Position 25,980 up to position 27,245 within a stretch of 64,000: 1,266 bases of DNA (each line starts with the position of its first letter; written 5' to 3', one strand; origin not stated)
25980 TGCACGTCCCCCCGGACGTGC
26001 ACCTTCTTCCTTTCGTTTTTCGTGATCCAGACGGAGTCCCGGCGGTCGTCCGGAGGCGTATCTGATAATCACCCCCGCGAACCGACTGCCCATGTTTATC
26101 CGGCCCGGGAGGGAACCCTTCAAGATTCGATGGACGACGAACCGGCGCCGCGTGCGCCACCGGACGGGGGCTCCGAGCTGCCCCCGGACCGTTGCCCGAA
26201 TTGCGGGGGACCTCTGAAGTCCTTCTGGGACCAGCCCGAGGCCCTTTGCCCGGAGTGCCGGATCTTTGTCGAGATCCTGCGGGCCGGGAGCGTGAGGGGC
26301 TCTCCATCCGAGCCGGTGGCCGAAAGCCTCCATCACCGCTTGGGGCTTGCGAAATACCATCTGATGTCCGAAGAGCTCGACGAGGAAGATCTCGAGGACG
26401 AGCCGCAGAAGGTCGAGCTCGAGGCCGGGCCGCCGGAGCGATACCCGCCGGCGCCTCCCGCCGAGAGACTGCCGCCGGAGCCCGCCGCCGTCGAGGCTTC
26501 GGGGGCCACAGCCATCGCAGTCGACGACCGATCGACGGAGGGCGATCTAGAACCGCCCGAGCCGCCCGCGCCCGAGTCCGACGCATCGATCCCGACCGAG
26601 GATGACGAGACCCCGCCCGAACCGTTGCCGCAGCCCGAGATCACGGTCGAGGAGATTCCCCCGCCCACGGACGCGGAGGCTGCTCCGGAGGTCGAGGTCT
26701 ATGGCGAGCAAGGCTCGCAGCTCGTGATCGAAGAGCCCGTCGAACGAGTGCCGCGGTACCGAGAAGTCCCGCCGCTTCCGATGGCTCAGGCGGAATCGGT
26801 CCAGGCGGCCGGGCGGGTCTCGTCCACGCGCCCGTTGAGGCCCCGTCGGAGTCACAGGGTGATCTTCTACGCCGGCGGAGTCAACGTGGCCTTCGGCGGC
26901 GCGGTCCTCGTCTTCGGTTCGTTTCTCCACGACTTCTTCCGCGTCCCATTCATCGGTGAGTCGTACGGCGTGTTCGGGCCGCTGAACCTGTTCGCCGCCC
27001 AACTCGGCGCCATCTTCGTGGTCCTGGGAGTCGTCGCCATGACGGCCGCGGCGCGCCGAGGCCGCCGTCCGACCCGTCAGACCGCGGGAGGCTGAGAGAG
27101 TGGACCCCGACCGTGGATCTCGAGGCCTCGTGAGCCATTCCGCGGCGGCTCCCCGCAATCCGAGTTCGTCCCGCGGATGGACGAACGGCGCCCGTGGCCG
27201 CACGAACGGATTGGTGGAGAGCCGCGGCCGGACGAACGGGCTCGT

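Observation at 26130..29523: Split variant of the same receptor architecture: Zn-ribbon/acidic/2-TM protein immediately followed by a TNG-repeat/TM/surface protein with PEF-CTERM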

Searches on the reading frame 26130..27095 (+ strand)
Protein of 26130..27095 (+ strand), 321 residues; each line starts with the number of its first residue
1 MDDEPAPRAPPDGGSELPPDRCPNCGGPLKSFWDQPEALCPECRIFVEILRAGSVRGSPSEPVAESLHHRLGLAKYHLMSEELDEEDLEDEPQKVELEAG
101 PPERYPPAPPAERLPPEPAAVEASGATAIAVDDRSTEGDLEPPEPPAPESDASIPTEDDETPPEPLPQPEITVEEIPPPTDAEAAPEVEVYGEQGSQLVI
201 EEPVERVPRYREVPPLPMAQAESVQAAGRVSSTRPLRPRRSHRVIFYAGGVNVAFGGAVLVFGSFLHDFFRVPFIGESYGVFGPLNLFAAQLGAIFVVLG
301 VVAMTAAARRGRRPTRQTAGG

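Call 3: search_protein_families(library=pfam, proteins=[window:26130-27095:+], max_evalue=0.1)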
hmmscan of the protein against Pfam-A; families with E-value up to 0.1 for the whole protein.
window:26130-27095:+ (321 aa): 2 families
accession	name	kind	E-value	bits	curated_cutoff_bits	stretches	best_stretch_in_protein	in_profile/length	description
PF18912.6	DZR_2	-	0.02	15.1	27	1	19-44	7-28/56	Double zinc ribbon domain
PF24458.1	DUF7573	-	0.053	13.9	30.2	1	21-44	13-37/39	Domain of unknown function (DUF7573)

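Call 4: search_protein_families(library=ncbifam, proteins=[window:26130-27095:+], max_evalue=0.1)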
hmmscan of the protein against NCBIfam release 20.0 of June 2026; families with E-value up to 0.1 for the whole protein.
window:26130-27095:+ (321 aa): 1 family
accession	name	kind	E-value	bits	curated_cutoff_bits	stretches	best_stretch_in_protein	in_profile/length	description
NF001605.0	PRK00398.1-2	equivalog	0.084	12.8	63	0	21-44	3-25/43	DNA-directed RNA polymerase subunit P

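Call 21: find_homologous_proteins(query=window:26130-27095:+)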
Query window:26130-27095:+ (321 aa): 15 proteins with E <= 0.001 among 8000 candidates.
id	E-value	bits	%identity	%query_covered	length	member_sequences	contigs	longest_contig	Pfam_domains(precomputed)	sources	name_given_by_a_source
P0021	4.9e-206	701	100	100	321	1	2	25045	-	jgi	-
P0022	6.7e-206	701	99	100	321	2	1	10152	-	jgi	-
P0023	2.1e-205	699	99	100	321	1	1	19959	-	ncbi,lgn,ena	-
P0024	1.2e-183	628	91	100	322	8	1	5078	-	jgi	-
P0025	1.1e-172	592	87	100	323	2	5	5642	-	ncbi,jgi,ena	-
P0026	2.2e-151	522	78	92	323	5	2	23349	-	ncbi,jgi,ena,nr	ncbi:MAG TPA: zinc ribbon domain-containing protein [Thermoplasmata archaeon]|nr:zinc ribbon domain-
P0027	4.9e-138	478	72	94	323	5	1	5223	-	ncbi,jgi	-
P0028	2.1e-122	427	66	93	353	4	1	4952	-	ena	-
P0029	9.9e-106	372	62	94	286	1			-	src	-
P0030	9.7e-79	283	82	55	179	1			-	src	-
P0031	1.2e-70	256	78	46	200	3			-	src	-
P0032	2.2e-54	203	83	31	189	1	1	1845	-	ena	-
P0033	4.4e-43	166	38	95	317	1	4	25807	-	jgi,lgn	jgi:hypothetical protein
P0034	9.5e-42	161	44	46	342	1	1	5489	-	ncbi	ncbi:MAG: hypothetical protein ACT4OI_10050 [Methanobacteriota archaeon]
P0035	7.0e-26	109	60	26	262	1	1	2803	-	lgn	-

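Call 84: find_homologous_proteins(query=A3, max_evalue=0.001)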
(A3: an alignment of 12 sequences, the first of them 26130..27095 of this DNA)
Query A3 (12 sequences) (321 aa, profile of the alignment): 23 proteins with E <= 0.001 among 8000 candidates.
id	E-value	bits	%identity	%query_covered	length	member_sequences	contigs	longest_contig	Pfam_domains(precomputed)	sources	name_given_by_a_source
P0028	2.3e-109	385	66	93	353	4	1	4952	-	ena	-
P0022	2.5e-109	385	99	100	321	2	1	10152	-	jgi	-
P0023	6.1e-109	383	99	100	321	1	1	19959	-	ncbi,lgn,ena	-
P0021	6.3e-109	383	100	100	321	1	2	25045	-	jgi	-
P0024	2.4e-107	378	91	100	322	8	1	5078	-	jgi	-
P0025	3.3e-106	374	87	100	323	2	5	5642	-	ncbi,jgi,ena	-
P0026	6.9e-105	370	78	92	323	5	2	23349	-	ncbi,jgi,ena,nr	ncbi:MAG TPA: zinc ribbon domain-containing protein [Thermoplasmata archaeon]|nr:zinc ribbon domain-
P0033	2.8e-100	355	38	95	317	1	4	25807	-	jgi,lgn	jgi:hypothetical protein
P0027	5.3e-100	354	72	94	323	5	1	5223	-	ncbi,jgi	-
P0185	1.8e-92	329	40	38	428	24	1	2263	-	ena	-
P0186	1.4e-90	323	33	54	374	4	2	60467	-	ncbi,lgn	-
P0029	4.0e-76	275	62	94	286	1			-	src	-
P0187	5.1e-73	265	42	21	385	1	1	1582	-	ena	-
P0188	2.4e-71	260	38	28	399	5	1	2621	-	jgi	-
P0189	6.3e-71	258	42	22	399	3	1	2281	-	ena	-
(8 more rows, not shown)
